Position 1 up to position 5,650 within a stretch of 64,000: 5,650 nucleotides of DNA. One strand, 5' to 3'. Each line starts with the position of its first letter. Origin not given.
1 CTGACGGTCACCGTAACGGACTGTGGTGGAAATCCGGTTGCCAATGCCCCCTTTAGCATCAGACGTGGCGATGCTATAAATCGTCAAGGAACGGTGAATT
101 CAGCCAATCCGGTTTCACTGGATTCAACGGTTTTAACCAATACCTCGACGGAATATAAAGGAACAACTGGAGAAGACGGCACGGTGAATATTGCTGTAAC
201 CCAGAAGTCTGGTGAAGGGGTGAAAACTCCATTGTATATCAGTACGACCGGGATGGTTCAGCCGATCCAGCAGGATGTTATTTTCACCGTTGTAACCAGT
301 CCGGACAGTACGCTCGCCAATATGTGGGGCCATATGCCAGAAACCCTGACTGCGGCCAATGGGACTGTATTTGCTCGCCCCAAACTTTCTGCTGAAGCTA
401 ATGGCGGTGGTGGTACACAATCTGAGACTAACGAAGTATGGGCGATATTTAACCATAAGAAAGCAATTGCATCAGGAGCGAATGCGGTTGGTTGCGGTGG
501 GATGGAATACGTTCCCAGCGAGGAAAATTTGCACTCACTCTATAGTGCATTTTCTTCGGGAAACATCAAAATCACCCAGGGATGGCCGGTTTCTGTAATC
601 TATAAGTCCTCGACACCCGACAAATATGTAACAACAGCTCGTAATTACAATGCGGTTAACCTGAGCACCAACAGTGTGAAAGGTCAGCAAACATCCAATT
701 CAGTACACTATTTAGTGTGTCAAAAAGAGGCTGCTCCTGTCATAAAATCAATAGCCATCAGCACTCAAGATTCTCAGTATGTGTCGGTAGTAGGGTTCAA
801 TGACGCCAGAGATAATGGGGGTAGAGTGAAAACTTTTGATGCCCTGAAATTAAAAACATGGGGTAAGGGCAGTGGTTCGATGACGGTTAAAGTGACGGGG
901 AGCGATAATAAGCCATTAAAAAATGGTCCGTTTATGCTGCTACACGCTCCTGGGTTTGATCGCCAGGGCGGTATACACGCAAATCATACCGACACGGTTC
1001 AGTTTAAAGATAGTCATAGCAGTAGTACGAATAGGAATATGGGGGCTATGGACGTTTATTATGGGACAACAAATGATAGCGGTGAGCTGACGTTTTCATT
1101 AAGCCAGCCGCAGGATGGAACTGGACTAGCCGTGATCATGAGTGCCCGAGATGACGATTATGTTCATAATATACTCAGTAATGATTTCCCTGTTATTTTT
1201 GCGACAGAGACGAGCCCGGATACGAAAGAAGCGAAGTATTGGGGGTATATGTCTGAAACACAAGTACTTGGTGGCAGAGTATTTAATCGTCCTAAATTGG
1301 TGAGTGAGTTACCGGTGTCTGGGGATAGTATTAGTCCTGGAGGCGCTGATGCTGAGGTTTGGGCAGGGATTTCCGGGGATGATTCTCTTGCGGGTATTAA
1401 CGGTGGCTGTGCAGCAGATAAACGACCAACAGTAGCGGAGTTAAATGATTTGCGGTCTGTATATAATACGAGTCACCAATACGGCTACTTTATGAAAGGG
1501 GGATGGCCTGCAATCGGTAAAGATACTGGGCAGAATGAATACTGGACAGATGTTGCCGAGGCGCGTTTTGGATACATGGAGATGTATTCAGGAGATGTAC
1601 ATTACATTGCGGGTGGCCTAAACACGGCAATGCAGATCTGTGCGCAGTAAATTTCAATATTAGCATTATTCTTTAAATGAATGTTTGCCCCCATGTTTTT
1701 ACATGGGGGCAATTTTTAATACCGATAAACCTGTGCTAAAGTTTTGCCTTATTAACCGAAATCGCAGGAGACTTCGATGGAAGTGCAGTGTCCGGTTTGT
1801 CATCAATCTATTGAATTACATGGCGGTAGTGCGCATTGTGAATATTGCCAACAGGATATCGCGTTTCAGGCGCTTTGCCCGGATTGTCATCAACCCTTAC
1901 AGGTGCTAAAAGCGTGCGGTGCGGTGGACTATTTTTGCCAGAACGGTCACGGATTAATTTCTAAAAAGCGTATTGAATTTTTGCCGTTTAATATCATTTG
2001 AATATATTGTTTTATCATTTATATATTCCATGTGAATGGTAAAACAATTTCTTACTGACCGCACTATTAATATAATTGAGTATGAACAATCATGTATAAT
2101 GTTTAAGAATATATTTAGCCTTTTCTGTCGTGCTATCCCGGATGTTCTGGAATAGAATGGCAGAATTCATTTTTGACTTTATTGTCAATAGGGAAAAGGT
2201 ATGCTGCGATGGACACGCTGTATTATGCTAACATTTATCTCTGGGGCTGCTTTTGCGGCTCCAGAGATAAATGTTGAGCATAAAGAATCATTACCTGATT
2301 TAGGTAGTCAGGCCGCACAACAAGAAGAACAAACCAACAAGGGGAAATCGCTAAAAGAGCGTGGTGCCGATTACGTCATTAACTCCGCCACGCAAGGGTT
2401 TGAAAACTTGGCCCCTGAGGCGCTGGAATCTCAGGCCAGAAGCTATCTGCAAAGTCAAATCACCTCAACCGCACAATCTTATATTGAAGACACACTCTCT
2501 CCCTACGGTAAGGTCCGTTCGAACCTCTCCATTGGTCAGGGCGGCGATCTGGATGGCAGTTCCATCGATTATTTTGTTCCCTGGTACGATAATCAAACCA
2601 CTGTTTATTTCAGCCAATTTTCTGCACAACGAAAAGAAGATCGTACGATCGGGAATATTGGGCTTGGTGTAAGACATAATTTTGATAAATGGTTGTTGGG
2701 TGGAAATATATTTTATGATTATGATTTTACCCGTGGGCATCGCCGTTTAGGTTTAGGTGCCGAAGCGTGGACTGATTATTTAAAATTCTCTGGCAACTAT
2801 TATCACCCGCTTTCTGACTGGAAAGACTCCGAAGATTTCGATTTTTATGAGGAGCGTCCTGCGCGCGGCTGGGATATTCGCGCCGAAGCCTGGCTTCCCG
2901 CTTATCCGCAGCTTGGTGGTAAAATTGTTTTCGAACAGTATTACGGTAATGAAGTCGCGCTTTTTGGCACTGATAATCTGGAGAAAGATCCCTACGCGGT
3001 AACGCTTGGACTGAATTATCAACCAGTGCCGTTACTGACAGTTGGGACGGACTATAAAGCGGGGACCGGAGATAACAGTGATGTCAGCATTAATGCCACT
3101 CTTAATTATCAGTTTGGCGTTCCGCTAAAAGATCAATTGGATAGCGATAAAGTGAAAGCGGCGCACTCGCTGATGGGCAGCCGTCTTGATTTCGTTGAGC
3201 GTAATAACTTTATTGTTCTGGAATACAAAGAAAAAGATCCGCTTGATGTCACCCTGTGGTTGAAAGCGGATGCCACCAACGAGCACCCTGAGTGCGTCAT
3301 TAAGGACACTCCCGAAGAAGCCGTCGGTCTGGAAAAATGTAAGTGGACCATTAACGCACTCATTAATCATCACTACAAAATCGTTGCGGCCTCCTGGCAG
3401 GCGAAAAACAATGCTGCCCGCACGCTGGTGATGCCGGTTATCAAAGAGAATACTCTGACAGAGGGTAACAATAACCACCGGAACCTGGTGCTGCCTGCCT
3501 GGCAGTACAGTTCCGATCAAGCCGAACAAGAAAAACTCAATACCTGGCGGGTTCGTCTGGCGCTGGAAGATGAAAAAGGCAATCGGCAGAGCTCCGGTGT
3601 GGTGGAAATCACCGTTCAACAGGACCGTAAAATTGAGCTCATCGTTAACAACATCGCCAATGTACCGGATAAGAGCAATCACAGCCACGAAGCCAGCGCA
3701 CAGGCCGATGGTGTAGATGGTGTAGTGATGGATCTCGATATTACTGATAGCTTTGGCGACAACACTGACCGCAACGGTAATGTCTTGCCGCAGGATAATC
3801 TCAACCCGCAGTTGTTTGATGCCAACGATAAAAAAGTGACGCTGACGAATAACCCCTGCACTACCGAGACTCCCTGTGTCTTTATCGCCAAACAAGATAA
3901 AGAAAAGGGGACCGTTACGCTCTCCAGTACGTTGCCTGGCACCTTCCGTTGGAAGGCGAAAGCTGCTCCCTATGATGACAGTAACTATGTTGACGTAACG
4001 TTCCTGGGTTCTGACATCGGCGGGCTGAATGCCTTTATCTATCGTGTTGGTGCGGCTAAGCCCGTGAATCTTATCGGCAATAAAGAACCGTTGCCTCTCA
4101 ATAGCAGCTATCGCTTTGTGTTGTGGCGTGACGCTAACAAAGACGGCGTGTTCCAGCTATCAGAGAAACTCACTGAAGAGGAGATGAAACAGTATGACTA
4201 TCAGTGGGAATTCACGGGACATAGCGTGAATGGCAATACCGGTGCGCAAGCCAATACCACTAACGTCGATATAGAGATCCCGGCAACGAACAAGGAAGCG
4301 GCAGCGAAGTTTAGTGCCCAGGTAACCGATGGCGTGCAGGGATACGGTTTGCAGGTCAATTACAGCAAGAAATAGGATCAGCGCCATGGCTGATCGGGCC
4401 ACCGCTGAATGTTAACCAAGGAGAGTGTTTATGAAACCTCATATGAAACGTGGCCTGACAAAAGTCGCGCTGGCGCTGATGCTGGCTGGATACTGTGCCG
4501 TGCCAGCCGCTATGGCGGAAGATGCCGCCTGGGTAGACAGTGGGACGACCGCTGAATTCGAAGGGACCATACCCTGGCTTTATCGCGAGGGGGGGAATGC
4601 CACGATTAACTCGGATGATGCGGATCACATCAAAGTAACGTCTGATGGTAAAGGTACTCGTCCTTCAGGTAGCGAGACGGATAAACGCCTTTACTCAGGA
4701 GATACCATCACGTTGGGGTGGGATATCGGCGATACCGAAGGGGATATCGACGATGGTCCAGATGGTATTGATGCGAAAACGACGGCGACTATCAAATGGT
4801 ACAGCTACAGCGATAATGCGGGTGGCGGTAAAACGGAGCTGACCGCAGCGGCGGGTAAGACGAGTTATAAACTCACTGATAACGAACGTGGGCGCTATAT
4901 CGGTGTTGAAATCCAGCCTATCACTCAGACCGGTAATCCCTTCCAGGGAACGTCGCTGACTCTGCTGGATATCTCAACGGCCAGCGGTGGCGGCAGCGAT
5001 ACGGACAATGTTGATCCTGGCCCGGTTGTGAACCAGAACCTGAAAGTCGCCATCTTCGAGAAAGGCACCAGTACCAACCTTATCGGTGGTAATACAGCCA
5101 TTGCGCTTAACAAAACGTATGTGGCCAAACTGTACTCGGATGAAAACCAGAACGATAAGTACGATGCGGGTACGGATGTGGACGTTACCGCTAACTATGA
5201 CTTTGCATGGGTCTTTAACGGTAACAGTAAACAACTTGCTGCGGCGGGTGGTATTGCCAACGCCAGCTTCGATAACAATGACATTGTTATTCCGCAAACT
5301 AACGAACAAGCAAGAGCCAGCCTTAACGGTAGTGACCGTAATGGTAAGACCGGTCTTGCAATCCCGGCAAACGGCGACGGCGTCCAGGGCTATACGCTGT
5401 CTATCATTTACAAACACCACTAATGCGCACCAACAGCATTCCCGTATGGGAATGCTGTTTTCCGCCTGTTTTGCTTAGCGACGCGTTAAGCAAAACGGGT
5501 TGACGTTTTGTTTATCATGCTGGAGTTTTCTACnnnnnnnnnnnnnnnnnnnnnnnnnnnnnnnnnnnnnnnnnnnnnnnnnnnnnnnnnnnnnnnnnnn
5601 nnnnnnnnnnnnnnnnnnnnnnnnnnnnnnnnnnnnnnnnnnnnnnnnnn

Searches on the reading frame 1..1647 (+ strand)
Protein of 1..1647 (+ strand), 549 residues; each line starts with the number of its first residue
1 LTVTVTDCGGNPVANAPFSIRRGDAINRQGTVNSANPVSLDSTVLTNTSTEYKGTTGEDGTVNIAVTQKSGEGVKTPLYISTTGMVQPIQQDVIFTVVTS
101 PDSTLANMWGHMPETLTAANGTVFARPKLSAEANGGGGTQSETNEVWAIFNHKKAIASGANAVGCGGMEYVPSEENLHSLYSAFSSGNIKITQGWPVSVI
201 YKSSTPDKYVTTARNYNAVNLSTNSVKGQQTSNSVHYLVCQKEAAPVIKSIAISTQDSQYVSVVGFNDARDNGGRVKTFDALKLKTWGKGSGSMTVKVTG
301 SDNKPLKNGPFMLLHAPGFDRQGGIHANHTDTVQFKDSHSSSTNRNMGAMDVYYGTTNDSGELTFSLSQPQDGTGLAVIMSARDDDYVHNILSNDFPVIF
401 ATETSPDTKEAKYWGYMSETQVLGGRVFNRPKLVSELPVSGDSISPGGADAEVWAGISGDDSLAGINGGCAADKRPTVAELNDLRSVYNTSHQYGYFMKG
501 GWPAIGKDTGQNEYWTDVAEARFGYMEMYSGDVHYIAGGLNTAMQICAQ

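Call 8: search_protein_families(proteins=[window:1-1647:+], library=ncbifam)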
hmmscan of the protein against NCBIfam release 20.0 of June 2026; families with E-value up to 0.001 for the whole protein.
window:1-1647:+ (549 aa): 3 families
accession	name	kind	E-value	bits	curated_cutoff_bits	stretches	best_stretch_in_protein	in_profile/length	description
NF011844.0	PRK15316.1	equivalog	1.8e-85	287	3870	2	92-536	1128-1548/2683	RatA-like protein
NF011843.1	PRK15315.1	equivalog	3.5e-83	280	3700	3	1-153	222-378/1860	DUF823/DUF824 repeat adhesin RatA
NF011842.0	PRK15314.1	equivalog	1.5e-67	227.7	4079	2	91-507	1137-1524/2435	DUF823/DUF824 repeat adhesin RatB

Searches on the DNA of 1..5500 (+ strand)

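Call 75: search_dna_similar(query=window:1-5500:+, collection=ecoli_genomes, mode=near, max_rows=5)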
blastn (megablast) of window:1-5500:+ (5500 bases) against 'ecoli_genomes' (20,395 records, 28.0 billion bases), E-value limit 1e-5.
Records with a match: 1709; places in all: 1711; records where one place covers at least 80% of the query: 0.
Genomes with a match: 1709 of 5426; with a place that covers at least 80% of the query: 0. Places per genome that has any: lowest 1, median 1, highest 2. On chromosomes: 1711 places; on plasmids: 0.
Best place of each record, by identity: 90-95% 735; 80-90% 965; 60-80% 9.
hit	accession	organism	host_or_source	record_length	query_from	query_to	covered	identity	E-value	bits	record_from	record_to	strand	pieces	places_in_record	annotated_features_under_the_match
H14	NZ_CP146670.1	Escherichia coli strain MS 21-1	Homo sapiens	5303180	1820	5500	67%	92.3%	0e+0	5219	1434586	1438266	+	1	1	sinH: intimin-like inverse autotransporter SinH | SinI family autotransporter-associated protein | zinc ribbon domain-containing protein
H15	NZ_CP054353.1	Escherichia coli strain SCU-172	Homo sapiens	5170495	1820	5500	67%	92.3%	0e+0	5214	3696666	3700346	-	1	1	sinH: intimin-like inverse autotransporter SinH | SinI family autotransporter-associated protein | zinc ribbon domain-containing protein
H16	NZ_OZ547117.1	Escherichia coli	Homo sapiens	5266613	1820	5500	67%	92.3%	0e+0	5214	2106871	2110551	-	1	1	sinH: intimin-like inverse autotransporter SinH | SinI family autotransporter-associated protein | zinc ribbon domain-containing protein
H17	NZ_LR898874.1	Escherichia coli strain MSB1_4I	Homo sapiens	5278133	1820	5500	67%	92.3%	0e+0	5214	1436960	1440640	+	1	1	sinH: intimin-like inverse autotransporter SinH | SinI family autotransporter-associated protein | zinc ribbon domain-containing protein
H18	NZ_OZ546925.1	Escherichia coli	Homo sapiens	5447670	1820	5500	67%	92.2%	0e+0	5208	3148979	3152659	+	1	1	sinH: intimin-like inverse autotransporter SinH | SinI family autotransporter-associated protein | zinc ribbon domain-containing protein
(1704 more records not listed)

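Call 76: search_dna_similar(query=window:1-1820:+, collection=ecoli_genomes, mode=distant, max_rows=8)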
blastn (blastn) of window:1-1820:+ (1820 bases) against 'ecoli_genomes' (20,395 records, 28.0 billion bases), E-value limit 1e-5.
Records with a match: 481; places in all: 481; records where one place covers at least 80% of the query: 0.
Genomes with a match: 481 of 5426; with a place that covers at least 80% of the query: 0. Places per genome that has any: lowest 1, median 1, highest 1. On chromosomes: 481 places; on plasmids: 0.
Best place of each record, by identity: 60-80% 481.
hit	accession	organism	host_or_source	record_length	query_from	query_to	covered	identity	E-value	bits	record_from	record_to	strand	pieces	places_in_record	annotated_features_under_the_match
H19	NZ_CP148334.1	Escherichia coli strain Z1323HEC0423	Homo sapiens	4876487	109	1820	23%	72.3%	3e-23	221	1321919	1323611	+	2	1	adhesion domain-containing protein | zinc ribbon domain-containing protein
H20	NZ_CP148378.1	Escherichia coli strain Z1323HEC0067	Homo sapiens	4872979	109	1820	23%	72.3%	3e-23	221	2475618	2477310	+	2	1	adhesion domain-containing protein | zinc ribbon domain-containing protein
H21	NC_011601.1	Escherichia coli O127:H6 str. E2348/69 strain E2348/69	-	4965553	109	1818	23%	72.1%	3e-23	218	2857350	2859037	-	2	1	adhesion domain-containing protein | zinc ribbon domain-containing protein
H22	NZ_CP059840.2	Escherichia coli strain E2348/69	Homo sapiens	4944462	109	1818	23%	72.1%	3e-23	218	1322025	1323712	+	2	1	adhesion domain-containing protein | zinc ribbon domain-containing protein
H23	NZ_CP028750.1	Escherichia coli strain A25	monkey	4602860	109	1818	23%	72.1%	3e-23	218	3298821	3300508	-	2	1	adhesion domain-containing protein | zinc ribbon domain-containing protein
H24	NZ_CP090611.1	Escherichia coli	pig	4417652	109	1818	23%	72.1%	3e-23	218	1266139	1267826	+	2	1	adhesion domain-containing protein | zinc ribbon domain-containing protein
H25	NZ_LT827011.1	Escherichia coli O127:H6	Homo sapiens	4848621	109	1818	23%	72.1%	3e-23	218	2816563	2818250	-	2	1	adhesion domain-containing protein | zinc ribbon domain-containing protein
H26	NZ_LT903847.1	Escherichia coli O127:H6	Homo sapiens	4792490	109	1818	23%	72.1%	3e-23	218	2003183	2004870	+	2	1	adhesion domain-containing protein | zinc ribbon domain-containing protein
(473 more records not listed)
